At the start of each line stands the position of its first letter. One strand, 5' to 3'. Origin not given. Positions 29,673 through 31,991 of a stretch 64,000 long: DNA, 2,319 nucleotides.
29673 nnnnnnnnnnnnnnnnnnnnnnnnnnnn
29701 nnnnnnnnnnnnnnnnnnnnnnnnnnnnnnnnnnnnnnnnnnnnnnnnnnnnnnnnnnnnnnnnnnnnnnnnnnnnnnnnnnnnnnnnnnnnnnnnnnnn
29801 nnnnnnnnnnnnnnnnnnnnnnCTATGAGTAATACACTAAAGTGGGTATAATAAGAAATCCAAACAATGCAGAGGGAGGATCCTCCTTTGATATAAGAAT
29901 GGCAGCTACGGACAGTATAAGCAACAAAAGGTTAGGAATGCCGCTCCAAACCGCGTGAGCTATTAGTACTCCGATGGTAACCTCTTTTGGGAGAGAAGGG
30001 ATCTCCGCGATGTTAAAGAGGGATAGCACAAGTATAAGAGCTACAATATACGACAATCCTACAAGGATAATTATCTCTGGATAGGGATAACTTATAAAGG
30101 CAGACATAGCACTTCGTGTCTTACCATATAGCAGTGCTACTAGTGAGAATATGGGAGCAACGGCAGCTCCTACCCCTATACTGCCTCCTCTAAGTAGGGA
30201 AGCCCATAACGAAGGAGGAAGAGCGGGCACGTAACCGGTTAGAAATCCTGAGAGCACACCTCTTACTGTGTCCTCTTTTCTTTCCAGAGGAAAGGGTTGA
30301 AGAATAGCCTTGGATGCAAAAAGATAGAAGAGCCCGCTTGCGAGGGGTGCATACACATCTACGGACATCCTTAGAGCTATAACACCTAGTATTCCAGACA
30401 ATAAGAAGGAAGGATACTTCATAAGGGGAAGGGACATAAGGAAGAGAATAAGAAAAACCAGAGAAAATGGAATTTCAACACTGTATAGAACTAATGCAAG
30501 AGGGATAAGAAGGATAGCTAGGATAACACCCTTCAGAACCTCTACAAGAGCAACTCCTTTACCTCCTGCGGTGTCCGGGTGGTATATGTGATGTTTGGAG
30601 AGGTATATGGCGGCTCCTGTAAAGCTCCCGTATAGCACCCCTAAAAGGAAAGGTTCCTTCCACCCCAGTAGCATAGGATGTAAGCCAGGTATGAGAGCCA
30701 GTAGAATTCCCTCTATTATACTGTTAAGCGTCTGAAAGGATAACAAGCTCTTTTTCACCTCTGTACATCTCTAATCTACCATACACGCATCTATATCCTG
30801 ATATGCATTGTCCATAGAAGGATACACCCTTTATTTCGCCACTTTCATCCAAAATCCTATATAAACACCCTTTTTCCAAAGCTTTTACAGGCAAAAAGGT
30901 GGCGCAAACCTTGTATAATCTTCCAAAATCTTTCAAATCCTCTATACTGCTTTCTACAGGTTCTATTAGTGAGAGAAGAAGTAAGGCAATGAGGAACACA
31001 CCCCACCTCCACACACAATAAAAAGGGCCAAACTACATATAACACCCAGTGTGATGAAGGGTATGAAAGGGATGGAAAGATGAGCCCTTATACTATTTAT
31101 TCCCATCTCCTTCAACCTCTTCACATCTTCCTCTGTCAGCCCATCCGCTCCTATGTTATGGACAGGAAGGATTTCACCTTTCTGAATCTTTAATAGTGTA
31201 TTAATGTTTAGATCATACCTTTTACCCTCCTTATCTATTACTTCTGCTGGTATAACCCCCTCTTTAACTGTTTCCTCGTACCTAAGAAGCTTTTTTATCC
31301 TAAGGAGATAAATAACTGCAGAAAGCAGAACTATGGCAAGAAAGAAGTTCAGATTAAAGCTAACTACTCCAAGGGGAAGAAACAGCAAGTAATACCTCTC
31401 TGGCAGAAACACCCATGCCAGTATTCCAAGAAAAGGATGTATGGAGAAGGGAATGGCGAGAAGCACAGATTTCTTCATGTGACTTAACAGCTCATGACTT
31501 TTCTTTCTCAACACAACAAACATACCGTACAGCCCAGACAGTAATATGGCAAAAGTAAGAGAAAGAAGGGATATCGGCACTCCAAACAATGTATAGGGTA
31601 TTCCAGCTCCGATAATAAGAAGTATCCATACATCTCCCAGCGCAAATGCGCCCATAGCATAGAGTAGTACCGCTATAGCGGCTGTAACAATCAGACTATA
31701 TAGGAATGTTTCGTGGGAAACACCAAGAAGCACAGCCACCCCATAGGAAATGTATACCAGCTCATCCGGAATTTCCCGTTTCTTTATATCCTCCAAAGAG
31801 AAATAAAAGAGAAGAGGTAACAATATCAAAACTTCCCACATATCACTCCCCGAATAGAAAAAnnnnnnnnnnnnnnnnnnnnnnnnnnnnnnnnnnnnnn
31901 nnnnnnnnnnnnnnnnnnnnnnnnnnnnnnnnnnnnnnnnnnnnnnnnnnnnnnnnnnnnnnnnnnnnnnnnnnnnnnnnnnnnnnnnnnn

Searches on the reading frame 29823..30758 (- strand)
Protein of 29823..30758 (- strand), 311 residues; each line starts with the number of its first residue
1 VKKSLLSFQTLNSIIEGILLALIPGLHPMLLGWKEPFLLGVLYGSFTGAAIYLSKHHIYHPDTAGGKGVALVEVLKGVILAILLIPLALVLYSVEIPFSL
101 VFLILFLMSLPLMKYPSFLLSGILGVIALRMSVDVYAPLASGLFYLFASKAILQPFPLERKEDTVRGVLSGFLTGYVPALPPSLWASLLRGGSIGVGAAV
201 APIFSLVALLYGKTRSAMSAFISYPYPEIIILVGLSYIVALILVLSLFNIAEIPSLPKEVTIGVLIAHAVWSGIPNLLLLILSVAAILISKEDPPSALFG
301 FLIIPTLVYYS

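Call 8: search_protein_families(library=pfam, max_evalue=0.01, proteins=[window:29823-30758:-])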
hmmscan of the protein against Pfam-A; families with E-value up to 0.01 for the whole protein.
window:29823-30758:- (311 aa): 0 families

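Call 18: search_protein_families(library=ncbifam, max_evalue=0.1, proteins=[window:29823-30758:-])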
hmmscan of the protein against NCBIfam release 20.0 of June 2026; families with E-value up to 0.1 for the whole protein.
window:29823-30758:- (311 aa): 0 families

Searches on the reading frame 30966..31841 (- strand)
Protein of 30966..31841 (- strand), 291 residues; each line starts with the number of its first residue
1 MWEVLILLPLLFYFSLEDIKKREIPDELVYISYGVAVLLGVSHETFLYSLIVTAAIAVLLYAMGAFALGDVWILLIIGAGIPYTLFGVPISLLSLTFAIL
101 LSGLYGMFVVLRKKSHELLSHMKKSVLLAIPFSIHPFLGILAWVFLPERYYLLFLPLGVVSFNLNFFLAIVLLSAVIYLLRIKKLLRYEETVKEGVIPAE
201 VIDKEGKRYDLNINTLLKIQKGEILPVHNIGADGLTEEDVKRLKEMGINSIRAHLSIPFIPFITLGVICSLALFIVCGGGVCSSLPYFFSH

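Call 7: search_protein_families(library=pfam, max_evalue=1, proteins=[window:30966-31841:-])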
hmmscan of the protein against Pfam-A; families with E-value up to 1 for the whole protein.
window:30966-31841:- (291 aa): 3 families
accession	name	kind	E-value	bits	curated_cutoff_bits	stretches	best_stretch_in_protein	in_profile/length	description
PF01478.23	Peptidase_A24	-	8.5e-08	33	26.5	1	5-106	1-103/104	Type IV leader peptidase family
PF06847.16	Arc_PepC_II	-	0.0022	19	29.9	1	238-272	53-89/93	Archaeal Peptidase A24 C-terminus Type II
PF06819.16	Arc_PepC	-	0.44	11.2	23.4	1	168-246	7-98/110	Archaeal Peptidase A24 C-terminal Domain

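Call 18: search_protein_families(library=ncbifam, max_evalue=0.1, proteins=[window:30966-31841:-])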
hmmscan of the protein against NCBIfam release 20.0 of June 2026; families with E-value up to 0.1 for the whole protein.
window:30966-31841:- (291 aa): 0 families

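Call 19: search_solved_structures(query=window:30966-31841:-, max_evalue=1, show_alignments=2)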
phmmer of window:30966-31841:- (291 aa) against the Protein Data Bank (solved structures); distinct sequences matched with E-value up to 1: 1.
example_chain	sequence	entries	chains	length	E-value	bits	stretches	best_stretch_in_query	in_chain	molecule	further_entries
3ct2_A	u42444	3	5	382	0.73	12.4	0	178-246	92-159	Muconate cycloisomerase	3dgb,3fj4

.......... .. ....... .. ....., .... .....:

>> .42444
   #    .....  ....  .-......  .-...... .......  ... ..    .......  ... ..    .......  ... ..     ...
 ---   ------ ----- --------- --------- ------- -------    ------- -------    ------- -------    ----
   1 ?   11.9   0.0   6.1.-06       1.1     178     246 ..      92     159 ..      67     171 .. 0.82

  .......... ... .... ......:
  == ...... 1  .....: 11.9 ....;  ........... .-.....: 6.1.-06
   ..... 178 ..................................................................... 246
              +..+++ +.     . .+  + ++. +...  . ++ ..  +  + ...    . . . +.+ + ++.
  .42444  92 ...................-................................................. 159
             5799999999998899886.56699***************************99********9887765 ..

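Call 44: find_homologous_proteins(query=window:30966-31841:-, max_evalue=0.001)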
Query window:30966-31841:- (291 aa): 5 proteins with E <= 0.001 among 8000 candidates.
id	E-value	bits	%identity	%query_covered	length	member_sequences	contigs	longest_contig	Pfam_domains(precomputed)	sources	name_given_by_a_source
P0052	1.4e-180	617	100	100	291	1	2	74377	PF01478.24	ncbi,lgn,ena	-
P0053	5.0e-56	208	44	91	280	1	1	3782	PF01478.24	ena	-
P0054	6.0e-52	195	39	90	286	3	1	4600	PF01478.24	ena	-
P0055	1.2e-50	191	42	89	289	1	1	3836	PF01478.24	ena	-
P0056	3.6e-43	166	39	90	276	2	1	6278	-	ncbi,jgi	-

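Call 46: search_solved_structures(query=A3, max_evalue=10, show_alignments=2)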
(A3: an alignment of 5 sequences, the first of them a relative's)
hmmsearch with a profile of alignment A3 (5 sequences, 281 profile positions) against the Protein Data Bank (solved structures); distinct sequences matched with E-value up to 10: 0.

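Call 47: find_encoding_contigs(protein=P0053, flank=5000, max_places=2)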
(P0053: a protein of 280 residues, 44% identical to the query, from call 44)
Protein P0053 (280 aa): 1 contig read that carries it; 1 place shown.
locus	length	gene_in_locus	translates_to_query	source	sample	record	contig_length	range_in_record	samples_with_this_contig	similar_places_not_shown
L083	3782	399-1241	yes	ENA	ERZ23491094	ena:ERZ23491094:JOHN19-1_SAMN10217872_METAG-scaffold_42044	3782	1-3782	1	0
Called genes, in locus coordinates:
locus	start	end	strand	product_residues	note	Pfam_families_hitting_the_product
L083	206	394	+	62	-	PF04021:Class_IIIsignal (faint)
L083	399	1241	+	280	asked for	PF01478:Peptidase_A24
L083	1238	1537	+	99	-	-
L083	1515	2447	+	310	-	-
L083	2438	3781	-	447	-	?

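Call 48: find_encoding_contigs(protein=P0054, flank=5000, max_places=2)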
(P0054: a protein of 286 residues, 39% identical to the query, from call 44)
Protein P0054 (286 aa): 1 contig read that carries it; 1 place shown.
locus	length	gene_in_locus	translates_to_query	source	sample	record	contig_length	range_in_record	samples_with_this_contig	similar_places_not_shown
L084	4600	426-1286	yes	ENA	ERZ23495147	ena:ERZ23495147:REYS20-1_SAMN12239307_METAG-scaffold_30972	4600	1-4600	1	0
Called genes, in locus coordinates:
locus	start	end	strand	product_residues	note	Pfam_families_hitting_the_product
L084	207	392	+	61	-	PF04021:Class_IIIsignal (weak)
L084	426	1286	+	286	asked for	PF01478:Peptidase_A24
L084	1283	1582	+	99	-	-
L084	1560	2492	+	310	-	-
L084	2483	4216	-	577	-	PF04068:Fer4_RLI, PF12838:Fer4_7 (weak), PF13237:Fer4_10 (weak), PF00037:Fer4, PF12837:Fer4_6 (weak), PF00005:ABC_tran, PF00005:ABC_tran, PF02463:SMC_N (weak), +5 more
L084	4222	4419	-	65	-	-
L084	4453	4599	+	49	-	?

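Call 49: find_encoding_contigs(protein=P0055, flank=5000, max_places=2)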
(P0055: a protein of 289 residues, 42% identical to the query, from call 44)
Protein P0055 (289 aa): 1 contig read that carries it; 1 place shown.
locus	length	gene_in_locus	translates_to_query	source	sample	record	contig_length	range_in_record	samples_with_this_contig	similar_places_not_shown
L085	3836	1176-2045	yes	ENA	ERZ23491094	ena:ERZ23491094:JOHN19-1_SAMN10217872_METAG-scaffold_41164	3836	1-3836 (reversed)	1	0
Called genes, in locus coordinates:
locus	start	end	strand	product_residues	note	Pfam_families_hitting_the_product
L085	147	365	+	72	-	-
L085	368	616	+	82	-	PF05016:ParE_toxin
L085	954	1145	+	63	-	-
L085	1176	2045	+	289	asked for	PF01478:Peptidase_A24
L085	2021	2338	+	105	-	-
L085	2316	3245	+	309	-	-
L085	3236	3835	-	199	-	?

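Call 50: find_encoding_contigs(protein=P0056, flank=5000, max_places=2)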
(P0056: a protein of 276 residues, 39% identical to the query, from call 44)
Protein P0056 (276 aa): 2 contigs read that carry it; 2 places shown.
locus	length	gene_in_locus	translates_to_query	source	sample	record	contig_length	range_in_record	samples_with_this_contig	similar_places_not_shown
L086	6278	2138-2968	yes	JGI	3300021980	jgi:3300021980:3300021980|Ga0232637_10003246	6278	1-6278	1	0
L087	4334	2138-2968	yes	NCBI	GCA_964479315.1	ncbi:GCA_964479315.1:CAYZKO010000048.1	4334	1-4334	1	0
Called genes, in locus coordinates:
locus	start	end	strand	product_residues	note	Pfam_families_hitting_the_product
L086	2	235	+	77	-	?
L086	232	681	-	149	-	-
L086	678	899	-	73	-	-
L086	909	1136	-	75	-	-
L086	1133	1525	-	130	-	-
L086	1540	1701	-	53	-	-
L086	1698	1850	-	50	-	-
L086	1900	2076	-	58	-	PF04021:Class_IIIsignal (weak)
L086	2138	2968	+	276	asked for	-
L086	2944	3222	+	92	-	-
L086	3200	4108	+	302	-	-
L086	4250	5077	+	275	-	PF00059:Lectin_C (weak)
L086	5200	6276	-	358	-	?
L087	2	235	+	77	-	?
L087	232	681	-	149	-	-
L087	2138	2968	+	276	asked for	-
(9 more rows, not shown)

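Call 61: predict_structure(alignment_id=A3)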
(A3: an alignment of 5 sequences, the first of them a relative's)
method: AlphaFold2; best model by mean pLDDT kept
length: 291 residues; sequences in the alignment: 5
mean_pLDDT: 76.6   pTM: 0.68
mean pLDDT of the five models: 76.6, 76.4, 74.9, 74.1, 73.8
residues with pLDDT >= 90: 68; 70-90: 133; 50-70: 63; < 50: 27
segments of 3 or more residues with pLDDT < 50: 151-165, 280-291
pLDDT, mean of each block of 10 residues (from residue 1): 88 91 86 94 92 90 79 95 87 86 76 70 62 60 59 41 50 55 67 84 86 82 83 80 89 81 93 74 43 35
secondary structure, 60 per line:
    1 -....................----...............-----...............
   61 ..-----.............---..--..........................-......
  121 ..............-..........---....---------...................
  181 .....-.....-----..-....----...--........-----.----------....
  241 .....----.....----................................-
elements in order: H2-21 H26-40 H46-62 H68-80 H90-113 H115-134 H136-145 H149-152 H162-185 E187-191 E200-203 E208-210 H213-220 H237-245 E250-254 H259-290

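Call 63: fold_search(model_id=the predicted structure, library=pdb)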
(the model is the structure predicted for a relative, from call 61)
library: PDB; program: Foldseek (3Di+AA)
matches with E <= 10: 64; with E <= 0.001: 0
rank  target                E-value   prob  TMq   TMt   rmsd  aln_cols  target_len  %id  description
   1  3s0x_A                3.9e-01  0.41  0.33  0.41  14.5       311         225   17  The crystal structure of GxGD membrane protease FlaK (released 2011-07-20)
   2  7egs_A                6.9e-01  0.15  0.13  0.12  12.2       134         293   10  The crystal structure of lobe domain of E. coli RNA polymerase complexed with the C-terminal domain of UvrD (released 2022-04-06)
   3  7xug_I                1.0e+00  0.09  0.10  0.03  12.0       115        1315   14  cryo-EM structure of HK022 putRNA-less E.coli RNA polymerase elongation complex (released 2022-08-10)
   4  4wz2_C                1.4e+00  0.09  0.08  0.25   9.6        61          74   20  Crystal structure of U-box 2 of LubX / LegU2 / Lpp2887 from Legionella pneumophila str. Paris, Ile175Met mutant (released 2015-01-28)
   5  7py0_C                1.4e+00  0.08  0.11  0.03  13.2       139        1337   12  CryoEM structure of E.coli RNA polymerase elongation complex bound to NusG (NusG-EC in more-swiveled conformation) (released 2022-03-23)
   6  7mko_C                1.5e+00  0.09  0.13  0.04  13.0       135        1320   12  Escherichia coli RNA polymerase elongation complex (released 2021-06-02)
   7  4wz2_A                1.6e+00  0.06  0.08  0.19   9.6        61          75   20  Crystal structure of U-box 2 of LubX / LegU2 / Lpp2887 from Legionella pneumophila str. Paris, Ile175Met mutant (released 2015-01-28)
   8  9n9q_F                1.7e+00  0.10  0.14  0.04  11.3       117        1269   14  Cryo-EM structure of the RNA-guided transcription complex (released 2025-12-24)
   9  7xl3_C                1.9e+00  0.07  0.13  0.03  14.7       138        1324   10  Cryo-EM structure of Pseudomonas aeruginosa RNAP sigmaS holoenzyme complexes with transcription factor SutA (open lobe (released 2022-07-27)
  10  6jbq_C                2.7e+00  0.05  0.08  0.03  14.0       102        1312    9  CryoEM structure of Escherichia coli sigmaE transcription initiation complex containing 5nt of RNA (released 2019-05-29)
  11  8yo5_C                2.7e+00  0.04  0.12  0.15   9.1        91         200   15  structure of phage T6 topoisomerase II central domain (released 2024-09-25)
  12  6flp_C                3.8e+00  0.13  0.15  0.04   5.0        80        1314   15  CryoEM structure of E.coli RNA polymerase paused elongation complex without RNA hairpin bound to NusA (released 2018-03-07)
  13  7mkp_C                4.0e+00  0.03  0.10  0.03  12.1       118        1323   15  Escherichia coli RNA polymerase core enzyme (released 2021-06-23)
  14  4jkr_C                4.5e+00  0.03  0.10  0.03  11.7       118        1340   16  Crystal Structure of E. coli RNA Polymerase in complex with ppGpp (released 2013-05-15)
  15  7ypb_C                4.8e+00  0.14  0.14  0.03   3.6        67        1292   12  Cryo-EM structure of Escherichia coli release complex of transcription termination (TTC-release) (released 2022-11-16)
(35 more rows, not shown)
